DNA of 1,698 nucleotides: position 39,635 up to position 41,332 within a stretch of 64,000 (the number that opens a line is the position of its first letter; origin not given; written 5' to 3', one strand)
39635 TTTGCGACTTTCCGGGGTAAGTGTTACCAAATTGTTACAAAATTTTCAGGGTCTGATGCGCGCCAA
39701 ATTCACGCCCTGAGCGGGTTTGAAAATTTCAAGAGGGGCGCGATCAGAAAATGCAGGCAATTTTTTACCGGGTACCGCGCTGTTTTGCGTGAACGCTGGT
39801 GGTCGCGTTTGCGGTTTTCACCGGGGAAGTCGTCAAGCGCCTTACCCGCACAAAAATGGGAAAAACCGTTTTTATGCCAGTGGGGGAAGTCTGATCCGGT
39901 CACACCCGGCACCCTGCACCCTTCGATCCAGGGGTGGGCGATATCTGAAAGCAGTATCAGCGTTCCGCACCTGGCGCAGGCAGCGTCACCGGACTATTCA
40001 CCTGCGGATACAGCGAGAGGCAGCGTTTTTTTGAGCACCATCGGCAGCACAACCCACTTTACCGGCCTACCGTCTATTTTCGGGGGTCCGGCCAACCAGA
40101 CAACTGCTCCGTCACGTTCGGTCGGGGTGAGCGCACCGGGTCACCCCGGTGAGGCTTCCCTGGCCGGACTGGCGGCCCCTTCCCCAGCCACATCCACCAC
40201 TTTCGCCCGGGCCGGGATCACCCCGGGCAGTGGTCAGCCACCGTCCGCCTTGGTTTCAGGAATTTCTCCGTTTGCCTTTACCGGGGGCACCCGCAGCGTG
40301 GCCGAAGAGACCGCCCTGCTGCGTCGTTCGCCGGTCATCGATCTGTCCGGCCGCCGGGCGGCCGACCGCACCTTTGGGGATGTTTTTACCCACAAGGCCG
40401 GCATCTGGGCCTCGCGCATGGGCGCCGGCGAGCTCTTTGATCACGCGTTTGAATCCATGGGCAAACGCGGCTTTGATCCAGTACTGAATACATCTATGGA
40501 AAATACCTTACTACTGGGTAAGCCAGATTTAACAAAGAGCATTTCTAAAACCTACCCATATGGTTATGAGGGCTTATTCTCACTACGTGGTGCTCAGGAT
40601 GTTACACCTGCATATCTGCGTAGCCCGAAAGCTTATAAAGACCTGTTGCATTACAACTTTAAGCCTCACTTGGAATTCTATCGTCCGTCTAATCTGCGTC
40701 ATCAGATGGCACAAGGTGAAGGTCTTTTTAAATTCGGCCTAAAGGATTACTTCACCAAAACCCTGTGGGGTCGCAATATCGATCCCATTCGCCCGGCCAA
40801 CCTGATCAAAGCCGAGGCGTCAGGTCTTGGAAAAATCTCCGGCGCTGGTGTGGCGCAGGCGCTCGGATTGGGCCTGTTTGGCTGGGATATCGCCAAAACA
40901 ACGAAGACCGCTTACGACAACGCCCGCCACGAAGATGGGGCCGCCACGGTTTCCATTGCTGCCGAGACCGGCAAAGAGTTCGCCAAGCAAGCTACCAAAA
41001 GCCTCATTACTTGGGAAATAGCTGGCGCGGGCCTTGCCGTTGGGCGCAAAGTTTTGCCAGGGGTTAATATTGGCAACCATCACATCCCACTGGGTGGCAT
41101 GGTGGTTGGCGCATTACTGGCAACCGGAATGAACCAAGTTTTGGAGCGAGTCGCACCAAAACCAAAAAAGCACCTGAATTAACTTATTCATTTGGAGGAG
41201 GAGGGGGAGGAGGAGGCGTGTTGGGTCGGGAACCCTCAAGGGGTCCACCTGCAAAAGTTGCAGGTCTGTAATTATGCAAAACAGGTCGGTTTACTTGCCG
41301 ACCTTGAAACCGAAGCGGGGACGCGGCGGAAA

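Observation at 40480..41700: Compositionally foreign segment begins mid-ORF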

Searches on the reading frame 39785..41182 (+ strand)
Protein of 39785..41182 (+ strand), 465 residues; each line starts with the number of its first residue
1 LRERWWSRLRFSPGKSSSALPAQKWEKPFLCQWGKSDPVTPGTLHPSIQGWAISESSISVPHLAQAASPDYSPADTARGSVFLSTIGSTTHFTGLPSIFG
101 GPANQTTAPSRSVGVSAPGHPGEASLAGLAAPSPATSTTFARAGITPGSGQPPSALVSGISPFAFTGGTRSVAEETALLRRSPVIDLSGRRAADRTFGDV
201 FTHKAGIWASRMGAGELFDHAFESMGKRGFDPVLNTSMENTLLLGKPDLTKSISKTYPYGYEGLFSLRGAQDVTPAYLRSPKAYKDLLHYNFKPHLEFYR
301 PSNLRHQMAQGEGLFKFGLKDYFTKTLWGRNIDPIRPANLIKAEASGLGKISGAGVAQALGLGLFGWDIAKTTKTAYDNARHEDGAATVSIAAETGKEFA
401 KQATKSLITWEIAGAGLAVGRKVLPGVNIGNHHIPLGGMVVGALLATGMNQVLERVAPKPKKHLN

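Call 6: search_protein_families(library=pfam, proteins=[window:39785-41182:+], max_evalue=1)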
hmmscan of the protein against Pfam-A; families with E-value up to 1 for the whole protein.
window:39785-41182:+ (465 aa): 0 families

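Call 8: find_homologous_proteins(query=window:39785-41182:+, max_evalue=0.001)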
Query window:39785-41182:+ (465 aa): 2 proteins with E <= 0.001 among 8000 candidates.
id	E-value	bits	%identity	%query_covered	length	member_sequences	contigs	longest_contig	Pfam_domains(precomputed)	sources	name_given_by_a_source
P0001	1.3e-199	682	80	82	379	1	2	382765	-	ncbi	ncbi:MAG: hypothetical protein AB7P76_05935 [Candidatus Melainabacteria bacterium]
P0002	3.9e-137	476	69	65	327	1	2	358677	-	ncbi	ncbi:MAG: hypothetical protein AB7P76_05575 [Candidatus Melainabacteria bacterium]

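Call 10: find_encoding_contigs(protein=P0001, flank=10000, max_places=4)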
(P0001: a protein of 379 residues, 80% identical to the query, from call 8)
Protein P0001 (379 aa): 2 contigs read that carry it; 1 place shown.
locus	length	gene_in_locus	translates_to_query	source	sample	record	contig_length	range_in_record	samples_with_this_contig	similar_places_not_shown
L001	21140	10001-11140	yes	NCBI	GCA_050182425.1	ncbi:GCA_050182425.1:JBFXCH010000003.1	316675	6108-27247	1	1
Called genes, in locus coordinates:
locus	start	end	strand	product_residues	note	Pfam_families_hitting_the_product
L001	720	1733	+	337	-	PF01259:SAICAR_synt, PF02700:PurS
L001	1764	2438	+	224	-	PF13507:GATase_5, PF07685:GATase_3, PF01965:DJ-1_PfpI (weak)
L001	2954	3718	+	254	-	-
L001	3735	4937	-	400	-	PF02771:Acyl-CoA_dh_N, PF02770:Acyl-CoA_dh_M, PF00441:Acyl-CoA_dh_1, PF08028:Acyl-CoA_dh_2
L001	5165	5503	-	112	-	PF04480:DUF559, PF18741:MTES_1575 (weak)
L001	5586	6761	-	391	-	PF04551:GcpE, PF26540:GcpE_C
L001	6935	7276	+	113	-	-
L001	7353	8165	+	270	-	-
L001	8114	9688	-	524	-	PF02872:5_nucleotid_C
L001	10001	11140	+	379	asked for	-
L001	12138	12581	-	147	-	PF00571:CBS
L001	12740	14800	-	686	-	PF01590:GAF, PF13185:GAF_2 (weak), PF13492:GAF_3 (faint), PF01590:GAF, PF13185:GAF_2, PF00512:HisKA, PF02518:HATPase_c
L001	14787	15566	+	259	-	PF01121:CoaE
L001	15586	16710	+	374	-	-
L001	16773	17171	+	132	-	-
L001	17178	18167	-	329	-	PF01509:TruB_N, PF16198:TruB_C_2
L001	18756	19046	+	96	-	PF05015:HigB-like_toxin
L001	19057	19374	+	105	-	PF13560:HTH_31 (weak), PF01381:HTH_3 (weak)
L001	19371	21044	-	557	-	PF19864:Radical_SAM_N2, PF04055:Radical_SAM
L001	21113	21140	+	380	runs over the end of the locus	PF04055:Radical_SAM, PF19288:CofH_C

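Call 11: find_encoding_contigs(protein=P0002, flank=10000, max_places=4)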
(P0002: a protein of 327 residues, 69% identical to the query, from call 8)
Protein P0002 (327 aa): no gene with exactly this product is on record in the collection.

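Call 14: find_related_loci(query=A2, collection=genome_contigs, flank=6000)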
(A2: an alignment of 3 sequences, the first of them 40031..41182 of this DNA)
Query A2 (383 aa) in genome_contigs; peptide patterns used: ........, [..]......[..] (x = any residue, [..] = any of these).
21 stretches matched a pattern, but none encodes a relative of the query by tblastn (E <= 1e-3).

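Call 20: find_related_loci(query=A2, collection=metagenome_contigs, flank=6000)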
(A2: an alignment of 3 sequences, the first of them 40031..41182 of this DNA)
Query A2 (383 aa) in metagenome_contigs; peptide patterns used: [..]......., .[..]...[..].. (x = any residue, [..] = any of these).
340 stretches matched a pattern, but none encodes a relative of the query by tblastn (E <= 1e-3).

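Call 32: search_protein_representatives(alignment_id=A2)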
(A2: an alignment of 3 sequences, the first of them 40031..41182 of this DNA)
Query: 3 sequences, 380 profile positions. Proteins with E-value up to 0.001 (for the whole library): 70; up to 1e-10: 29; up to 1e-30: 2. The best 70 are listed.
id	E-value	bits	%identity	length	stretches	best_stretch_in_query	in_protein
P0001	5.0e-236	799.6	-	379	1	1-380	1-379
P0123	5.3e-48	180.7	-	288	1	109-373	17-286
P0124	1.6e-30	123.2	-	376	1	113-378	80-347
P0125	2.9e-27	112.5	-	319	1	108-368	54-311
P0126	4.1e-20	88.9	-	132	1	245-372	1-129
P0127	6.0e-19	85.1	-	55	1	330-379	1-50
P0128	1.2e-18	84.1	-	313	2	239-377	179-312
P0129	7.7e-18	81.4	-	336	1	186-377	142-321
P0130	2.0e-16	76.8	-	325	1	133-371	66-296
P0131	3.2e-16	76.1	-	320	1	220-379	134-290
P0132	3.9e-16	75.8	-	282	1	199-378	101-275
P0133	6.5e-16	75.1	-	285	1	239-380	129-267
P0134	7.0e-16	75.0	-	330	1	237-379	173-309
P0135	7.7e-16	74.9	-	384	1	228-374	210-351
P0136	2.0e-15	73.5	-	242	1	176-372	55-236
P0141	3.0e-14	69.6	-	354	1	111-369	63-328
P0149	3.3e-11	59.6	-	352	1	221-380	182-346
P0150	3.8e-11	59.4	-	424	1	112-373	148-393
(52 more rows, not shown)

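Call 35: find_homologous_proteins(query=A4, max_evalue=0.00001)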
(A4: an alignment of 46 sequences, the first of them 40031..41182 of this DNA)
Query A4 (46 sequences) (383 aa, profile of the alignment): 3 proteins with E <= 0.00001 among 8000 candidates.
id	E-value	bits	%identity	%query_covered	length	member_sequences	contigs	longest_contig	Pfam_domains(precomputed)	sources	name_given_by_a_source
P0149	4.9e-85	304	29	38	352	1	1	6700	-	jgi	jgi:hypothetical protein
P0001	1.7e-73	266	80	99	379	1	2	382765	-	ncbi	ncbi:MAG: hypothetical protein AB7P76_05935 [Candidatus Melainabacteria bacterium]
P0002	5.6e-64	235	69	79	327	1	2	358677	-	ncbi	ncbi:MAG: hypothetical protein AB7P76_05575 [Candidatus Melainabacteria bacterium]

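Call 36: find_encoding_contigs(protein=P0149, flank=6000, max_places=3)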
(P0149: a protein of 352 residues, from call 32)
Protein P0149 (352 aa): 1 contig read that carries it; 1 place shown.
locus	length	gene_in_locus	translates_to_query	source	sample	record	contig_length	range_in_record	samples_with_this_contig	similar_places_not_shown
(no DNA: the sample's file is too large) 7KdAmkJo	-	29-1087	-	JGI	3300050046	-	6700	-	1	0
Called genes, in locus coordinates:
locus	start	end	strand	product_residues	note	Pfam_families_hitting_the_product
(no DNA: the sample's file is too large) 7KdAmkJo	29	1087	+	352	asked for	-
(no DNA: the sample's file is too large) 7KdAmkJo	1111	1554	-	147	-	-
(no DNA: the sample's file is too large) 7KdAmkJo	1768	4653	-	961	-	PF00005:ABC_tran (faint), PF02463:SMC_N (faint), PF03193:RsgA_GTPase (faint), PF13173:AAA_14 (faint), PF13191:AAA_16 (faint), PF17760:UvrA_inter, PF17755:UvrA_DNA-bind, PF13304:AAA_21 (weak), +6 more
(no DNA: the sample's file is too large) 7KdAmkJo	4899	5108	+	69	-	-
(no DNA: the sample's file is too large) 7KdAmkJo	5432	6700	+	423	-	?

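Call 37: find_encoding_contigs(protein=P0123, flank=6000, max_places=3)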
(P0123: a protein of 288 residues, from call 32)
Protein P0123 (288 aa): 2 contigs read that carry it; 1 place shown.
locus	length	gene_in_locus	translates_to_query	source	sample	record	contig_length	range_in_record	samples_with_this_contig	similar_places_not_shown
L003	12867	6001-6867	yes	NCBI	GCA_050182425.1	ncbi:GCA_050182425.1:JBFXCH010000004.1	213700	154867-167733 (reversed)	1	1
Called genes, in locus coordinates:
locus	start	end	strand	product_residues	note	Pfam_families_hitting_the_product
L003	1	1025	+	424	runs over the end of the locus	-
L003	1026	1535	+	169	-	-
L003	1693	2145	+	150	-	-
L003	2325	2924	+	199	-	PF03352:Adenine_glyco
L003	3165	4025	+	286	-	PF02811:PHP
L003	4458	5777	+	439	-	PF13730:HTH_36 (faint), PF14394:DUF4423 (faint), PF00392:GntR (weak), PF14502:HTH_41 (weak), PF00392:GntR, PF14502:HTH_41 (weak), PF00392:GntR, PF14502:HTH_41 (weak), +11 more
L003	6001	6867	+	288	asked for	-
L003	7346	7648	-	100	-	PF13499:EF-hand_7, PF00036:EF-hand_1 (faint), PF13405:EF-hand_6 (faint), PF13202:EF-hand_5 (faint)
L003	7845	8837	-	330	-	PF02775:TPP_enzyme_C, PF12367:PFO_beta_C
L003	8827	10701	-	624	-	PF01558:POR, PF01855:POR_N, PF17147:PFOR_II (weak)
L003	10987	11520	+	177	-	-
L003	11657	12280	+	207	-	PF01726:LexA_DNA_bind, PF13730:HTH_36 (weak), PF00717:Peptidase_S24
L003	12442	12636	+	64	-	-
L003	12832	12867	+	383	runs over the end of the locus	PF21016:RlmN_N, PF04055:Radical_SAM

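Call 39: find_encoding_contigs(protein=P0125, flank=5000, max_places=2)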
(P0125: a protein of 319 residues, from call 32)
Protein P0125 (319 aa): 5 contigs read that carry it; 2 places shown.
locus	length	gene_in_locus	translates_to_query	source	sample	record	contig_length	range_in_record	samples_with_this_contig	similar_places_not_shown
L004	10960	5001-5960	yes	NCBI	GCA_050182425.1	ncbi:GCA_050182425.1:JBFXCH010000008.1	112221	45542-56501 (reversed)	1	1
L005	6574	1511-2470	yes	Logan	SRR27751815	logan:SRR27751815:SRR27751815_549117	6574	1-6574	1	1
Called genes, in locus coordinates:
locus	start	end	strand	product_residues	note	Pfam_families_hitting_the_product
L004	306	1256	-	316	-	PF14338:Mrr_N, PF04471:Mrr_cat, PF22722:NA-iREase1, PF13156:Mrr_cat_2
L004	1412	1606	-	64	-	-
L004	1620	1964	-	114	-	PF13451:zf_Tbcl, PF23477:zf_Tbcl_2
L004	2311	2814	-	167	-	PF00210:Ferritin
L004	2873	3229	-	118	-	PF04020:Phage_holin_4_2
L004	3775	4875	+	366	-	PF13480:Acetyltransf_6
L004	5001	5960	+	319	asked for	-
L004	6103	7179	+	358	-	PF13480:Acetyltransf_6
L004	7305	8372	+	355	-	PF02812:ELFV_dehydrog_N, PF00208:ELFV_dehydrog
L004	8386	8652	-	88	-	-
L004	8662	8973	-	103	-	-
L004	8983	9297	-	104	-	-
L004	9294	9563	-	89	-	-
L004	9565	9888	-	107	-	-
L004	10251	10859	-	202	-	PF00595:PDZ, PF17820:PDZ_6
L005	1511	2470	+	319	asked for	-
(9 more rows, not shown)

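Call 40: find_encoding_contigs(protein=P0124, flank=5000, max_places=2)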
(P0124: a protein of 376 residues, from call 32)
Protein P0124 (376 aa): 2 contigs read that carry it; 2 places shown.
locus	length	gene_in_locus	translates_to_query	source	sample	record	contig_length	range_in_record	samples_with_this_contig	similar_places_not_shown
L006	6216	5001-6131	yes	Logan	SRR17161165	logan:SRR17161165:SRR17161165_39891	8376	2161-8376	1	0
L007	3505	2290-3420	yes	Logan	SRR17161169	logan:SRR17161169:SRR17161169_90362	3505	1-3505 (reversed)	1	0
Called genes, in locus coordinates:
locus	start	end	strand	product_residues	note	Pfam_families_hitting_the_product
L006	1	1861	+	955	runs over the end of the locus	PF00005:ABC_tran (faint), PF02463:SMC_N (faint), PF03193:RsgA_GTPase (faint), PF13191:AAA_16 (faint), PF13304:AAA_21 (faint), PF13476:AAA_23 (faint), PF17760:UvrA_inter, PF17755:UvrA_DNA-bind, +4 more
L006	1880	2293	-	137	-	PF00903:Glyoxalase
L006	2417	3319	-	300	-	-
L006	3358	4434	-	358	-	-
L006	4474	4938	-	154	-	PF00293:NUDIX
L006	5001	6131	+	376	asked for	-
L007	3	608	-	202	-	?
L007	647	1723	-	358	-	-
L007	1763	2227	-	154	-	PF00293:NUDIX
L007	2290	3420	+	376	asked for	-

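Call 44: search_protein_families(library=pfam, alignment_id=A4, max_evalue=0.1)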
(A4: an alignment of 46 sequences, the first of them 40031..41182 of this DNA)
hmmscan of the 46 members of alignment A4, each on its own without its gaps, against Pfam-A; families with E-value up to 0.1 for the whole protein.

A. member 1, window:40031-41182:+ (383 aa): 0 families

B. families by the number of members that match (of 46 scanned): 10 families
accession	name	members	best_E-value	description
PF11981.13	DUF3482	4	0.031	Domain of unknown function (DUF3482)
PF14019.11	DUF4235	1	0.002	Protein of unknown function (DUF4235)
PF20087.4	DUF6479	1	0.0048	Family of unknown function (DUF6479)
PF07924.16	NuiA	1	0.014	Nuclease A inhibitor-like protein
PF05818.17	TraT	1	0.021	Enterobacterial TraT complement resistance protein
PF17316.7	Perilipin_2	1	0.023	Perilipin protein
PF06897.17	DUF1269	1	0.045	Protein of unknown function (DUF1269)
PF09948.15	PpoB2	1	0.046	Copper chaperone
PF14097.11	SpoVAE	1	0.077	Stage V sporulation protein AE1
PF13460.12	NAD_binding_10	1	0.092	NAD(P)H-binding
